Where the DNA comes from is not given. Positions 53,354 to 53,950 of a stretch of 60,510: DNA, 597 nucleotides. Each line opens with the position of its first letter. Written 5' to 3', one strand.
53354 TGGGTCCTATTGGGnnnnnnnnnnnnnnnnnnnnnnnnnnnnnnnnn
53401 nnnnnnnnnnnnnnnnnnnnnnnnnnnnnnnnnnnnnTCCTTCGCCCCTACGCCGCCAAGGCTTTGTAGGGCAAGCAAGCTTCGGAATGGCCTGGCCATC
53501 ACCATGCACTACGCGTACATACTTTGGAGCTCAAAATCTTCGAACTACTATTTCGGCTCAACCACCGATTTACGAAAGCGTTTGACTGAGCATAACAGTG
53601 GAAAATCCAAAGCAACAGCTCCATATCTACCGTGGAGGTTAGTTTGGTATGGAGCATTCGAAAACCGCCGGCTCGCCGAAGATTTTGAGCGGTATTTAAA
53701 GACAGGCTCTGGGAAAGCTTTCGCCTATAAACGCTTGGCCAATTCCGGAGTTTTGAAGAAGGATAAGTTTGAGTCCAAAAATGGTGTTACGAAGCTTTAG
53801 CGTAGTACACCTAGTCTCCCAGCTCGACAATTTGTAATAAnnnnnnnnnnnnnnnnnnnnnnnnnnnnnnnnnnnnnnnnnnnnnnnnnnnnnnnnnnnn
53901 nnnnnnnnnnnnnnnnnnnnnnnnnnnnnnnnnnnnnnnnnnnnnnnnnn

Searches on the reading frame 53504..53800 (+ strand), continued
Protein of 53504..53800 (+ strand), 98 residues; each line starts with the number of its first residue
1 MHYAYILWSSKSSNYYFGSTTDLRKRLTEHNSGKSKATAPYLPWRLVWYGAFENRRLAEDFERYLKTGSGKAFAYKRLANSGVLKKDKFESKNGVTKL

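Call 36: find_encoding_contigs(protein=P0002, flank=3000, max_places=4)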
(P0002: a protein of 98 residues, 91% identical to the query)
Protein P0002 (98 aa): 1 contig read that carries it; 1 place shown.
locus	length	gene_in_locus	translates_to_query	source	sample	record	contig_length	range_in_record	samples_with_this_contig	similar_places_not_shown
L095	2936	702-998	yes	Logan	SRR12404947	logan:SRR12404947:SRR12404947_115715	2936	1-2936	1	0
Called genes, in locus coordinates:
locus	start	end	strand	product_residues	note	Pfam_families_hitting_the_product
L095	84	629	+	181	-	-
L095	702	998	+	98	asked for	PF01541:GIY-YIG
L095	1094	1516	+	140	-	PF00293:NUDIX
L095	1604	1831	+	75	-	-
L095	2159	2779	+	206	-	PF00657:Lipase_GDSL, PF13472:Lipase_GDSL_2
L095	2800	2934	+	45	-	?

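Call 39: find_related_loci(query=window:53504-53797:+, collection=metagenome_contigs, flank=2000)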
Query window:53504-53797:+ (98 aa) in metagenome_contigs; peptide patterns used: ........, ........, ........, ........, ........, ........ (x = any residue, [..] = any of these).
531 stretches matched a pattern; 250 encode a relative of the query (tblastn E <= 1e-3); the best 80 are kept; 80 distinct loci.
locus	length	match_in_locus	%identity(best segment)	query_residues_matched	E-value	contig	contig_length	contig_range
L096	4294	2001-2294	97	1-98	9e-61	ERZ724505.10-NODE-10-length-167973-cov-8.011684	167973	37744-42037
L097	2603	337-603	79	1-89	5e-47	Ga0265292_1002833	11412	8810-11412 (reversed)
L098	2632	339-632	71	1-98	4e-44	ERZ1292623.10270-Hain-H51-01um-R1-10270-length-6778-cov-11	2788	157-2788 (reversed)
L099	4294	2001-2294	71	1-98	4e-44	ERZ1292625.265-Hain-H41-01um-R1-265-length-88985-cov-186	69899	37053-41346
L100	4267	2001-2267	72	1-89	1e-42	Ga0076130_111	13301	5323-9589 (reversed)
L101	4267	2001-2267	72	1-89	1e-42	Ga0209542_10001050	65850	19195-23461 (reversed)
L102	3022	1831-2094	72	1-88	7e-42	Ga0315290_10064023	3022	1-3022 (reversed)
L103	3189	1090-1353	72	1-88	9e-42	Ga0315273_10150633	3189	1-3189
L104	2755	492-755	72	1-88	7e-42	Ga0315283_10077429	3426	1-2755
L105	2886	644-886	77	1-81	4e-41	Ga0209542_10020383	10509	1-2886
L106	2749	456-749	67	1-98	1e-40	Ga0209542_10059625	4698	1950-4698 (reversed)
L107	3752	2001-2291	65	1-98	2e-39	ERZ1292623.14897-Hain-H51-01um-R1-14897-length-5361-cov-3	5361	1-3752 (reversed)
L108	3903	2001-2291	67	1-98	2e-39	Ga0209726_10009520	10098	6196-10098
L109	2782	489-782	62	1-98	4e-39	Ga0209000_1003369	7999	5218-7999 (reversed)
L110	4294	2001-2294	62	1-98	4e-39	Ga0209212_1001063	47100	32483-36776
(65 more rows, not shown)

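Call 51: search_protein_families(library=ncbifam, proteins=[window:53504-53797:+, L096:1636-1881:+, L096:2440-2700:+, L096:532-786:-], max_evalue=0.01)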
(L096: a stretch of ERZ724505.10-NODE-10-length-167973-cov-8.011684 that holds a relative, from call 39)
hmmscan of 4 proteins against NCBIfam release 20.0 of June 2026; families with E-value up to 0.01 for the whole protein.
window:53504-53797:+ (98 aa): 1 family
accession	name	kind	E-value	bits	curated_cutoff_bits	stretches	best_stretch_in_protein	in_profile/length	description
TIGR01453.1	grpIintron_endo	subfamily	0.0011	19.1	56.05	1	5-36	5-36/215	group I intron endonuclease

L096:1636-1881:+ (82 aa): 1 family
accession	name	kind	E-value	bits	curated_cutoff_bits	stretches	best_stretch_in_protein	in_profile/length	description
TIGR01453.1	grpIintron_endo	subfamily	0.0022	18.1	56.05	1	2-33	2-33/215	group I intron endonuclease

L096:2440-2700:+ (87 aa): 1 family
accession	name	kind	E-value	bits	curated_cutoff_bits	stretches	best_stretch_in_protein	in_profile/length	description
TIGR01453.1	grpIintron_endo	subfamily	0.00022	21.3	56.05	1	6-34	4-33/215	group I intron endonuclease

L096:532-786:- (84 aa): 0 families

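Call 52: search_solved_structures(query=A1, max_evalue=0.01, show_alignments=2)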
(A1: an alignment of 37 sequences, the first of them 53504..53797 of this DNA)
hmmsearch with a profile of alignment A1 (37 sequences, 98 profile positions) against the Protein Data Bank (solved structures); distinct sequences matched with E-value up to 0.01: 4.
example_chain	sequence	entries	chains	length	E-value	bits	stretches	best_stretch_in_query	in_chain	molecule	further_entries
1zg2_A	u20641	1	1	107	1.8e-08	37.7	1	2-68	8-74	Hypothetical UPF0213 protein BH0048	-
1ywl_A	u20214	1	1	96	3e-05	27.3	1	2-66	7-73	Hypothetical UPF0213 protein EF2693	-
7cq2_A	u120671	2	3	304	0.0027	21.1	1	2-69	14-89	Structure-specific endonuclease subunit SLX1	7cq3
4xlg_A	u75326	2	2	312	0.0076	19.6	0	2-63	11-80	Structure-specific endonuclease subunit SLX1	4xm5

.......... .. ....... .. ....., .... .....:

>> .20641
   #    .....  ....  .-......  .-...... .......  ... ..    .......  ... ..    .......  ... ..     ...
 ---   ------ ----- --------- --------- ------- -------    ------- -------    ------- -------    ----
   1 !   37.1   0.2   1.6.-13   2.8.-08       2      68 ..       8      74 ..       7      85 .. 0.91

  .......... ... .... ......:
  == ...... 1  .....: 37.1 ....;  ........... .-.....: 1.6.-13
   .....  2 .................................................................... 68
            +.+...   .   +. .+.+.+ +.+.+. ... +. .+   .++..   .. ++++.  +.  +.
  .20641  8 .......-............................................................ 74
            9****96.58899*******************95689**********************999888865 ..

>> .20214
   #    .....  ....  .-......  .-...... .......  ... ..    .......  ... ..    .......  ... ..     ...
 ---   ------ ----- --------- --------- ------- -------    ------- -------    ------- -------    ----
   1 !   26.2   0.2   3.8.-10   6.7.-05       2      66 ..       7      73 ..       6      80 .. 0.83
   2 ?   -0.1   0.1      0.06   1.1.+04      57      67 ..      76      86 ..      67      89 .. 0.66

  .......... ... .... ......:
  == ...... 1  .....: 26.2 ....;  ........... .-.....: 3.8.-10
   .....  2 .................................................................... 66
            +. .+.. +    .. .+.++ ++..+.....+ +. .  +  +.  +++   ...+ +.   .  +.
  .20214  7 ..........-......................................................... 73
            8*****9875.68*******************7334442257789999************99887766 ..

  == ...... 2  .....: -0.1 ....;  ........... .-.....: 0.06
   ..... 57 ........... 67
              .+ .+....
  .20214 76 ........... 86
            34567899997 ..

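Call 54: find_related_loci(query=A1, collection=viral_contigs, flank=3000)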
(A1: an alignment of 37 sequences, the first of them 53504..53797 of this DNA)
Query A1 (98 aa) in viral_contigs; peptide patterns used: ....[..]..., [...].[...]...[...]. (x = any residue, [..] = any of these).
42 stretches matched a pattern, but none encodes a relative of the query by tblastn (E <= 1e-3).

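Call 60: predict_structure(alignment_id=A1)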
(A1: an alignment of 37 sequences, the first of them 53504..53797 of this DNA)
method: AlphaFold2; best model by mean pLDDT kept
length: 98 residues; sequences in the alignment: 37
mean_pLDDT: 82.9   pTM: 0.72
mean pLDDT of the five models: 82.9, 79.8, 78.9, 78.2, 76.7
residues with pLDDT >= 90: 59; 70-90: 18; 50-70: 12; < 50: 9
segments of 3 or more residues with pLDDT < 50: 90-98
pLDDT, mean of each block of 10 residues (from residue 1): 94 92 97 93 93 98 89 71 55 40
secondary structure, 60 per line:
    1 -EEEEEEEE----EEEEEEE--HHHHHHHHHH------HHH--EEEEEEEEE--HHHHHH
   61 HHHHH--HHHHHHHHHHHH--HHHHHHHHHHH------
elements in order: E2-9 E14-20 H23-32 E44-52 H55-65 H68-79 H82-92

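Call 65: fold_search(model_id=the predicted structure, library=pdb)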
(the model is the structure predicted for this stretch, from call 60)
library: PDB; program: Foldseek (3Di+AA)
matches with E <= 10: 175; with E <= 0.001: 1
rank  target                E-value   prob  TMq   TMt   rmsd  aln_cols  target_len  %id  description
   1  1zg2_MODEL_1_A        3.5e-04  1.00  0.50  0.52   8.0        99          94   30  Solution NMR structure of the UPF0213 protein BH0048 from Bacillus halodurans. Northeast Structural Genomics t (released 2005-06-21)
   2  7cq2_A                6.7e-03  1.00  0.56  0.22   5.7        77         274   27  Crystal structure of Slx1-Slx4 (released 2021-06-16)
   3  4xlg_A                1.4e-02  1.00  0.55  0.22   3.1        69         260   30  C. glabrata Slx1 in complex with Slx4CCD. (released 2015-03-25)
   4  7cq3_A                1.9e-02  1.00  0.55  0.19   2.9        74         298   26  Crystal structure of Slx1-Slx4 (released 2021-06-16)
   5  6seh_C                2.7e-02  1.00  0.54  0.22   3.1        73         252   26  Recognition and processing of branched DNA substrates by Slx1-Slx4 nuclease (released 2019-09-25)
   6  7cq2_B                2.7e-02  1.00  0.49  0.17   4.1        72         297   29  Crystal structure of Slx1-Slx4 (released 2021-06-16)
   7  7cq4_A                3.7e-02  1.00  0.57  0.20   2.6        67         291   27  Crystal structure of Slx1-Slx4 in complex with 5'flap DNA (released 2021-06-16)
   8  1ln0_A                1.6e-01  0.51  0.41  0.43   5.5        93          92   15  Structure of the Catalytic Domain of Homing Endonuclease I-TevI (released 2002-10-30)
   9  1mk0                  3.9e-01  0.38  0.39  0.39   4.9        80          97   12  catalytic domain of intron endonuclease I-TevI, E75A mutant (released 2002-10-30)
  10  1ln0_B                4.5e-01  0.33  0.44  0.45   7.1        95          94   14  Structure of the Catalytic Domain of Homing Endonuclease I-TevI (released 2002-10-30)
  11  4i0u_E                8.6e-01  0.13  0.21  0.07   3.9        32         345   19  Improved structure of Thermotoga maritima CorA at 2.7 A resolution (released 2013-03-06)
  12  2bbh                  1.2e+00  0.12  0.21  0.11   3.9        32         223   19  X-ray structure of T.maritima CorA soluble domain (released 2005-12-13)
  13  4njc_F                1.4e+00  0.18  0.32  0.51   3.3        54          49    7  RNA Polymerase interacting protein YkzG from Geobacillus stearothermophilus (released 2014-08-20)
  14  8i98_R                1.5e+00  0.05  0.21  0.16  11.1        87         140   11  Crystal structure of TePixD Y8F (released 2023-09-20)
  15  5lzt_ii               1.6e+00  0.14  0.39  0.11  12.2        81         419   12  Structure of the mammalian ribosomal termination complex with eRF1 and eRF3. (released 2016-11-30)
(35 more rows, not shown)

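Call 79: search_protein_representatives(alignment_id=A1)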
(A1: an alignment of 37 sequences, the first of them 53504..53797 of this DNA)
Query: 37 sequences, 98 profile positions. Proteins with E-value up to 0.001 (for the whole library): 12495; up to 1e-10: 3200; up to 1e-30: 12. The best 150 are listed.
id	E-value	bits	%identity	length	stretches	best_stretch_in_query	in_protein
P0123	3.9e-43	161.7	-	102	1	1-94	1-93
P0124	1.1e-42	160.3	-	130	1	1-93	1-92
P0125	5.2e-41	154.9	-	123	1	1-95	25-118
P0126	2.9e-37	142.9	-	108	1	1-81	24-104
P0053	3.4e-37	142.7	-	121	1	1-89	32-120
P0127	1.6e-33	130.9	-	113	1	1-79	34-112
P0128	4.1e-33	129.6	-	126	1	1-91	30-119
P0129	8.4e-33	128.6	-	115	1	2-74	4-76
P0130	7.3e-32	125.6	-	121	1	1-86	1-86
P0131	2.0e-31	124.2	-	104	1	1-97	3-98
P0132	5.4e-31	122.8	-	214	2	1-72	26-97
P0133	7.6e-31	122.3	-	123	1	1-87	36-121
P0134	1.1e-30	121.8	-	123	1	8-88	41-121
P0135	1.3e-30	121.6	-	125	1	1-86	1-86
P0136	3.1e-30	120.4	-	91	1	23-97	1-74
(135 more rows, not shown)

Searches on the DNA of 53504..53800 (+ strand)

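Call 29: search_rna_families(sources=[L001, L008, L029, L040, L080, L044, L037, L034, L048, L049, L059, L067, L054, L015, L016, L026], threshold=gathering)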
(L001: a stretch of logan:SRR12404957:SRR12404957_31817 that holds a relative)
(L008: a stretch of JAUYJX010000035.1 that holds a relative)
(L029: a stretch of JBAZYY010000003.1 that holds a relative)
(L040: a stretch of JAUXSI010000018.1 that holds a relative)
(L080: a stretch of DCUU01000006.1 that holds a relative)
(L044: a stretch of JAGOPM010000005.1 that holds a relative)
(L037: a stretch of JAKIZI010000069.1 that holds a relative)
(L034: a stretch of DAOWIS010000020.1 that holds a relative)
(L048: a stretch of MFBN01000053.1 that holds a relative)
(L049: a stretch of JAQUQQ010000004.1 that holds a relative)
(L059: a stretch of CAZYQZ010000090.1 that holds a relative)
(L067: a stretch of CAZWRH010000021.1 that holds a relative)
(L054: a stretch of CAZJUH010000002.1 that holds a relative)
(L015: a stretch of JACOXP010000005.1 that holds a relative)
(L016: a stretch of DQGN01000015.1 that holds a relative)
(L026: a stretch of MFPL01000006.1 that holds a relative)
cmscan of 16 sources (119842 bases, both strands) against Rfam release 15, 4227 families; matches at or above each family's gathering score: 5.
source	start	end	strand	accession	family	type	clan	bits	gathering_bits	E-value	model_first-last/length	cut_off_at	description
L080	3670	3790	-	RF03000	LOOT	Gene; sRNA;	-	84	46.4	4e-14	1-121/121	no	LOOT RNA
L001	1912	2034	+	RF03000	LOOT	Gene; sRNA;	-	80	46.4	3.5e-13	1-121/121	no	LOOT RNA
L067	5614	5740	-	RF03000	LOOT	Gene; sRNA;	-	71.9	46.4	2.8e-11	1-121/121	no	LOOT RNA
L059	2863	2934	+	RF00005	tRNA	Gene; tRNA;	CL00001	64.2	29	2.3e-11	1-71/71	no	tRNA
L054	3719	3789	+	RF00005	tRNA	Gene; tRNA;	CL00001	54.6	29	1e-08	1-71/71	no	tRNA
